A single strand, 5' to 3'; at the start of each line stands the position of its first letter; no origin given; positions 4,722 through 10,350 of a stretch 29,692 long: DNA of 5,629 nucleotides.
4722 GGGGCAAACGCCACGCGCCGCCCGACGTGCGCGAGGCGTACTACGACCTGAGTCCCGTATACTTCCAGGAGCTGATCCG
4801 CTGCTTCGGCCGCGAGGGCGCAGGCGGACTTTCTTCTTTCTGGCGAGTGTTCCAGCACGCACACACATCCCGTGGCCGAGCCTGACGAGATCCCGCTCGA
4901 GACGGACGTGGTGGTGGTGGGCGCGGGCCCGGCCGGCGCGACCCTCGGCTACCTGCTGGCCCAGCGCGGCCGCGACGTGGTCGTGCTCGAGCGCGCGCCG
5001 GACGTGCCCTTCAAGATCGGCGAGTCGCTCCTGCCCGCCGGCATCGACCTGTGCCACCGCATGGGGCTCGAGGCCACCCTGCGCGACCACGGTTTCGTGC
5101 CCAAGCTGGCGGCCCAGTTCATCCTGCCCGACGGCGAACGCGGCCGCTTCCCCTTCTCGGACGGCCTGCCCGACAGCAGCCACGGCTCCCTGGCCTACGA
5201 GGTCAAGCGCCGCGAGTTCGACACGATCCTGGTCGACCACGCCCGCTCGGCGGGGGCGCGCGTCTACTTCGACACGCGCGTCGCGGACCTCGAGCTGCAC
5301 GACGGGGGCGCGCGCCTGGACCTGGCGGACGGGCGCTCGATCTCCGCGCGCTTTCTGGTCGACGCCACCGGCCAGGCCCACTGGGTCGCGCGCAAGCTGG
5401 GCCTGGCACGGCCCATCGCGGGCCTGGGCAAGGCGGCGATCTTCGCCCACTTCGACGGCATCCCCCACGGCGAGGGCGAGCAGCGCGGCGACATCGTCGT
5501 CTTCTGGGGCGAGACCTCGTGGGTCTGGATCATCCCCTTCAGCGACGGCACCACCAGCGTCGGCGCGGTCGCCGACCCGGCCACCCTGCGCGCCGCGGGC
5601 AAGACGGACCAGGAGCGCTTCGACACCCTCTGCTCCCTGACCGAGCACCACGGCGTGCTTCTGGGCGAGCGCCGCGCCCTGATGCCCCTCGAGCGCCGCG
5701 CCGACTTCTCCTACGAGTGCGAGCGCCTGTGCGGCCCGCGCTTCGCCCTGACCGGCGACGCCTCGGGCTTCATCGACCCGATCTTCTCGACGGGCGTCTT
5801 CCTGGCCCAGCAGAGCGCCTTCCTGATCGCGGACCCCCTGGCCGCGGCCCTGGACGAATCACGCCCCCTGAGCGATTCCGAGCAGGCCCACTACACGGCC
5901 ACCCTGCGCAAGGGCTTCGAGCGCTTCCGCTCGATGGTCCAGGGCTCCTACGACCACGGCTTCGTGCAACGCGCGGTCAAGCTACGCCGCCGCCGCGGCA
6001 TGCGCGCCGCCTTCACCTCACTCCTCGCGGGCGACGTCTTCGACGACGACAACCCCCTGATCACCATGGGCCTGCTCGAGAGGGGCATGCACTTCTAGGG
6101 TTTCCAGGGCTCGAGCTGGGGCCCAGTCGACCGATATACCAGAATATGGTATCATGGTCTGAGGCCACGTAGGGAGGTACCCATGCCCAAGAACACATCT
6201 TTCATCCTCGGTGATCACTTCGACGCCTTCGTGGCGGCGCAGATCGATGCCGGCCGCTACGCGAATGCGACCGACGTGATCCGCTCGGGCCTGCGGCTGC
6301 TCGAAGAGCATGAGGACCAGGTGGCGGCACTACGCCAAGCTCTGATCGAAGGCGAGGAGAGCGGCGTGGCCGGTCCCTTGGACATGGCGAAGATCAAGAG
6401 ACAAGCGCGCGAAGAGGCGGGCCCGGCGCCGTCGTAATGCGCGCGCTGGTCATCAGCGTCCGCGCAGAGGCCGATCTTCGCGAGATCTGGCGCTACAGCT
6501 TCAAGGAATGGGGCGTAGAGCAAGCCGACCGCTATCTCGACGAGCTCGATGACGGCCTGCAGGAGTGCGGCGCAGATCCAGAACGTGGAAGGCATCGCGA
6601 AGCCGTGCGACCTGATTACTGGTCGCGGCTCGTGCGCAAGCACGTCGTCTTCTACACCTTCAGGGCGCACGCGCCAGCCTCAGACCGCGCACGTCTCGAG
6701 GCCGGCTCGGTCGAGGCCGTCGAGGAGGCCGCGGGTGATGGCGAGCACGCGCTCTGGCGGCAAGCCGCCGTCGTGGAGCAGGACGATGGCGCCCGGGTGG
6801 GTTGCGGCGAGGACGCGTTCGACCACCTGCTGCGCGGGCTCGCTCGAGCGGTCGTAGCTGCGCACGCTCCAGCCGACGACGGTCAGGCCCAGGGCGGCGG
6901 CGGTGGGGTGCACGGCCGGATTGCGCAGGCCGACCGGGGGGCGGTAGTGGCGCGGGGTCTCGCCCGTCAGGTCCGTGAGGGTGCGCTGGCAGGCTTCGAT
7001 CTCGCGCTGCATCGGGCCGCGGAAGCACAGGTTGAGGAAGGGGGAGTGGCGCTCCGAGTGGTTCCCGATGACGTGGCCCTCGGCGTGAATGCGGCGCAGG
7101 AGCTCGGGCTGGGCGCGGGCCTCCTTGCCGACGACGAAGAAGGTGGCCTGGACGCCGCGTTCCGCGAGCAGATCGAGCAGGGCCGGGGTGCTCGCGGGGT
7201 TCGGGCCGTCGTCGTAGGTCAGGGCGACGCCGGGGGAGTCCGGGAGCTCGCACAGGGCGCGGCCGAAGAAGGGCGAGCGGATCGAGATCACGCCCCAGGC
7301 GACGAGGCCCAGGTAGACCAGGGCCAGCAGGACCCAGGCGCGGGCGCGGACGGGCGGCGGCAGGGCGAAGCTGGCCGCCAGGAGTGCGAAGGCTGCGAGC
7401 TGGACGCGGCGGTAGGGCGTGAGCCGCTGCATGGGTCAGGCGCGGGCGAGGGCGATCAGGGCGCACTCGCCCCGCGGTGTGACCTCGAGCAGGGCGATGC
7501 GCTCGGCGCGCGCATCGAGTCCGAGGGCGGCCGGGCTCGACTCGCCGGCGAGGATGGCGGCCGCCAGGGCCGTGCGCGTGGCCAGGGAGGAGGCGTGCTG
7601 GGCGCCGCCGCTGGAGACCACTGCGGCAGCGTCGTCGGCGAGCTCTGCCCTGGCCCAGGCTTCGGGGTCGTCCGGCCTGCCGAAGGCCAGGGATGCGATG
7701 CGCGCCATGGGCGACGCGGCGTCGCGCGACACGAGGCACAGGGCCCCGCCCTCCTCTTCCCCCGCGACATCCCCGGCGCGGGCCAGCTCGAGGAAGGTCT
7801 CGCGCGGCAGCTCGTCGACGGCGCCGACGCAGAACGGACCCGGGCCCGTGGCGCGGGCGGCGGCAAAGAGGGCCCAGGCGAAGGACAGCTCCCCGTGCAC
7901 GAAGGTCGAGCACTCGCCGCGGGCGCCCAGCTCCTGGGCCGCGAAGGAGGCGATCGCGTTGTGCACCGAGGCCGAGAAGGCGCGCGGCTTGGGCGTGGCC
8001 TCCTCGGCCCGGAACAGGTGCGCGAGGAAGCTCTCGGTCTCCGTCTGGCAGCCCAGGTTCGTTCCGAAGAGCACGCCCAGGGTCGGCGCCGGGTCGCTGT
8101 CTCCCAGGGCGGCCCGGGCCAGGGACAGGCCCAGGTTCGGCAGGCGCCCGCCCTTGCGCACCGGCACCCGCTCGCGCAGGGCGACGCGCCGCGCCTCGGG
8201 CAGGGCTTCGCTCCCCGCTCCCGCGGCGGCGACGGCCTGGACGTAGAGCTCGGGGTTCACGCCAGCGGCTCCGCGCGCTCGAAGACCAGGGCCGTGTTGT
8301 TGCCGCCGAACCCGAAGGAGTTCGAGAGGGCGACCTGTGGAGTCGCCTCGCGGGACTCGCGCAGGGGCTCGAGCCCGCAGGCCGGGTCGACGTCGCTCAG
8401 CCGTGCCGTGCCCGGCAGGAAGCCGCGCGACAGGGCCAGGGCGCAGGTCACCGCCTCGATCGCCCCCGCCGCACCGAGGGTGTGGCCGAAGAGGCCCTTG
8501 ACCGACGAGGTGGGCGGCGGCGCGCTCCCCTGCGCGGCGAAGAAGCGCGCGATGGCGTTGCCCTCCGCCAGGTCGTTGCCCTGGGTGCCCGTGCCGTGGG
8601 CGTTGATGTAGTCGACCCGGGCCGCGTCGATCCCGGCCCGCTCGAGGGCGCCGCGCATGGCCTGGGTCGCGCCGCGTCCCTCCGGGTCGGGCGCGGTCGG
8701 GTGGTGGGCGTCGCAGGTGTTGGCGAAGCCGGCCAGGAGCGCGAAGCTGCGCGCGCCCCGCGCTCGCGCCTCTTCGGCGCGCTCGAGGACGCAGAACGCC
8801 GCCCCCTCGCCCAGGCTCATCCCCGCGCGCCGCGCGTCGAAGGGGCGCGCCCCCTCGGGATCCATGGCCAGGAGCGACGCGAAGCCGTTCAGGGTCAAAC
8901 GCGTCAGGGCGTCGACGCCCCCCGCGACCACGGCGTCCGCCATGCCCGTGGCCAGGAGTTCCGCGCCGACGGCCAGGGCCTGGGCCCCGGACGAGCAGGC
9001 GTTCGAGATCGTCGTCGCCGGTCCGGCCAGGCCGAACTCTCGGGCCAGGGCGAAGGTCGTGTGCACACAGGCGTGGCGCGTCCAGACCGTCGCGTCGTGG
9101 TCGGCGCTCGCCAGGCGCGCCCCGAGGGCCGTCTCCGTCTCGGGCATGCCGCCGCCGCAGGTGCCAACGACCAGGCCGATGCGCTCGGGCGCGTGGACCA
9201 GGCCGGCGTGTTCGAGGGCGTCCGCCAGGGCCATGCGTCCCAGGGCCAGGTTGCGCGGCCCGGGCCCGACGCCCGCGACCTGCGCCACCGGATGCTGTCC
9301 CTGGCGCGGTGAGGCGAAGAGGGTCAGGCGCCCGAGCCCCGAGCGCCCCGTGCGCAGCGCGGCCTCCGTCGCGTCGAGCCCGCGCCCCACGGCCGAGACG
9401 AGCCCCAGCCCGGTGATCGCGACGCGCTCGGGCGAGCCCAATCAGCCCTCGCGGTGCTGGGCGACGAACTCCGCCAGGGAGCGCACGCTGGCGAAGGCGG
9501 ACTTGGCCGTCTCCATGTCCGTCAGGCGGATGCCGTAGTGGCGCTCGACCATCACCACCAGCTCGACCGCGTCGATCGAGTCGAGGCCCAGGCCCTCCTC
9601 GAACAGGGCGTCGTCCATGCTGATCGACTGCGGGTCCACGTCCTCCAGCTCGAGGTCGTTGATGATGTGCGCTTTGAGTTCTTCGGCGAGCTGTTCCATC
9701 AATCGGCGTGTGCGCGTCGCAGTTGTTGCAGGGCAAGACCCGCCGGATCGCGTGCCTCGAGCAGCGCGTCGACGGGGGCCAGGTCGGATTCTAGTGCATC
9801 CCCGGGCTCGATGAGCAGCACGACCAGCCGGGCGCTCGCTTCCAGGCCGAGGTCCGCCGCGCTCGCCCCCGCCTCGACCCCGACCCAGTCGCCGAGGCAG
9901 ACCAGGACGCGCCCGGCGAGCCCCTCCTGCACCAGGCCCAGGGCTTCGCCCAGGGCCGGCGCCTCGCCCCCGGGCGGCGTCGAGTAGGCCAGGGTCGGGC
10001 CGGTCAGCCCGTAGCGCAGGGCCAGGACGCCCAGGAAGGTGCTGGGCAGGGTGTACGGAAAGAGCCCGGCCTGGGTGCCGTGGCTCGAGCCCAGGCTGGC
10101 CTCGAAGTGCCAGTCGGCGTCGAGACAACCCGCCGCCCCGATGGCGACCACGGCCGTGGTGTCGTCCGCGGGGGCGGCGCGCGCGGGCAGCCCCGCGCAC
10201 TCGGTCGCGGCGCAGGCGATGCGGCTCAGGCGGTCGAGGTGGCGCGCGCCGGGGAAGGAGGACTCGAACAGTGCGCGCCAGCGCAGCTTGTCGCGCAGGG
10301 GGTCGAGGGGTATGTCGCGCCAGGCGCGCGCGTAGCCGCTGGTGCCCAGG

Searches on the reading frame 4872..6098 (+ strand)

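Call 13: search_protein_families(library=pfam, proteins=[window:4872-6098:+], max_evalue=0.001)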
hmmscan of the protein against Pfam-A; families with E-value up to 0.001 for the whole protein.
window:4872-6098:+ (408 aa): 11 families
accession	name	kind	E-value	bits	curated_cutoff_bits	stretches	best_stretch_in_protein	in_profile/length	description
PF04820.20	Trp_halogenase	-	5.7e-21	75.3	21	2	104-361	148-387/458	Tryptophan halogenase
PF01494.25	FAD_binding_3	-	6.6e-21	75.3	22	1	10-331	1-326/349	FAD binding domain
PF01266.30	DAO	-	4.2e-15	56.6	27.9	2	12-45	1-34/353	FAD dependent oxidoreductase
PF13450.12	NAD_binding_8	-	5.8e-10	39.7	21.9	1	15-45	1-31/68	NAD(P)-binding Rossmann-like domain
PF05834.18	Lycopene_cycl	-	4e-07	29.9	23.4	0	12-47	1-38/380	Lycopene cyclase protein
PF07992.20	Pyr_redox_2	-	2e-06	27.9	26.1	0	12-46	2-36/291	Pyridine nucleotide-disulphide oxidoreductase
PF12831.13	FAD_oxidored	-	4.7e-06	26.6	27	1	12-173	1-151/416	FAD dependent oxidoreductase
PF00890.30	FAD_binding_2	-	4.9e-06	26.4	20.4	1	12-43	1-32/414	FAD binding domain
PF03486.20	HI0933_like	-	6.5e-06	26.2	50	0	12-49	2-39/244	HI0933-like protein Rossmann domain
PF01946.23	Thi4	-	1.4e-05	24.9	26.2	1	9-41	16-49/235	Thi4 family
PF00070.33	Pyr_redox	-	9.1e-05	23.3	22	0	13-44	2-33/82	Pyridine nucleotide-disulphide oxidoreductase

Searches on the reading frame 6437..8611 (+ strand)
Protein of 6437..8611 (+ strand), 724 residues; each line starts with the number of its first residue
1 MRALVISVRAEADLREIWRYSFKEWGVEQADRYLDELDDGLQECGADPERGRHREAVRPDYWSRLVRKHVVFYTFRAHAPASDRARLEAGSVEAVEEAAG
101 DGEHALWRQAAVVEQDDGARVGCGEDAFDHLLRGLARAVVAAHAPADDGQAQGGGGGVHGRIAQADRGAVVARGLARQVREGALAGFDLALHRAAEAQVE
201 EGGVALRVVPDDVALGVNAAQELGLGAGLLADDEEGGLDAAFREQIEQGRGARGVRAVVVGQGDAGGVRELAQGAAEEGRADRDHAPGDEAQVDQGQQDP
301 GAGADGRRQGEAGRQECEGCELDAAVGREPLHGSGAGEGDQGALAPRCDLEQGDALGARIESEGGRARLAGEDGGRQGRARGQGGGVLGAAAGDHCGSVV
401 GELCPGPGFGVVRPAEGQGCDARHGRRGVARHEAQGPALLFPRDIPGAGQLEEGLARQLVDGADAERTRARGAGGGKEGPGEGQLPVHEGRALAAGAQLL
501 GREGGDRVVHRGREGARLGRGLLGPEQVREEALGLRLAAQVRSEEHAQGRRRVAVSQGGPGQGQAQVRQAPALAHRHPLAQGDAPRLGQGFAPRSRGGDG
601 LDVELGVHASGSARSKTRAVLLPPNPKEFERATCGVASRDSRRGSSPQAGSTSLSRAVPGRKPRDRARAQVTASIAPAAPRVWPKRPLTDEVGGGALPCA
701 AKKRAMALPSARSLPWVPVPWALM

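Call 13: search_protein_families(library=pfam, proteins=[window:6437-8611:+], max_evalue=0.001)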
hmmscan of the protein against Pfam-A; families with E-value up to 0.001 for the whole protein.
window:6437-8611:+ (724 aa): 1 family
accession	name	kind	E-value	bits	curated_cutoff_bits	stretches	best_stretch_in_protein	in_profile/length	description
PF05016.21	ParE_toxin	-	1.5e-11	45.1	23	1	5-75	2-71/89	ParE toxin of type II toxin-antitoxin system, parDE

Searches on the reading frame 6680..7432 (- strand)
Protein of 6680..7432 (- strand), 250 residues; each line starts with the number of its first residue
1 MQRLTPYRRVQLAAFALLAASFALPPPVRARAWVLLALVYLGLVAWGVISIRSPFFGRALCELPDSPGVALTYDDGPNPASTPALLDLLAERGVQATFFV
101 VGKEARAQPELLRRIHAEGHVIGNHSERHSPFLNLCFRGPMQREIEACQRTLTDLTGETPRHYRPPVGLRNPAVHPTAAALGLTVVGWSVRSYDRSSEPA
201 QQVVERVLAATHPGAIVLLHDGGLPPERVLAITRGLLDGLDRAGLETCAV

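Call 13: search_protein_families(library=pfam, proteins=[window:6680-7432:-], max_evalue=0.001)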
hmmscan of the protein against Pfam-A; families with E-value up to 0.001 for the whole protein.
window:6680-7432:- (250 aa): 1 family
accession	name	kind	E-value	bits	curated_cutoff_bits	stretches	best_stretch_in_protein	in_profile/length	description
PF01522.26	Polysacc_deac_1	-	8.7e-32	110.1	23.1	1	67-186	7-124/124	Polysaccharide deacetylase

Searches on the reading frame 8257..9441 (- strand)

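Call 13: search_protein_families(library=pfam, proteins=[window:8257-9441:-], max_evalue=0.001)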
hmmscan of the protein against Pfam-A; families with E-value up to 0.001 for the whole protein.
window:8257-9441:- (394 aa): 3 families
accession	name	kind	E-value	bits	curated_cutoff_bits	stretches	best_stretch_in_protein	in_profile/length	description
PF02801.28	Ketoacyl-synt_C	-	5e-33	114.1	20.8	1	234-347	2-117/119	Beta-ketoacyl synthase, C-terminal domain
PF00109.32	ketoacyl-synt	-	2.4e-26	93.3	20.8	1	70-225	95-252/252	Beta-ketoacyl synthase, N-terminal domain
PF00108.29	Thiolase_N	-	2.3e-09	37.5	26.4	1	129-182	65-118/260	Thiolase, N-terminal domain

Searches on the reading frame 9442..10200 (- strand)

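Call 13: search_protein_families(library=pfam, proteins=[window:9442-10200:-], max_evalue=0.001)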
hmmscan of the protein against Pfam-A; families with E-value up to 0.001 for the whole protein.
window:9442-10200:- (252 aa): 1 family
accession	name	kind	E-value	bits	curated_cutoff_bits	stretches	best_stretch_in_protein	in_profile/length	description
PF00550.31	PP-binding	-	1e-09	39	20.8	1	185-246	10-67/67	Phosphopantetheine attachment site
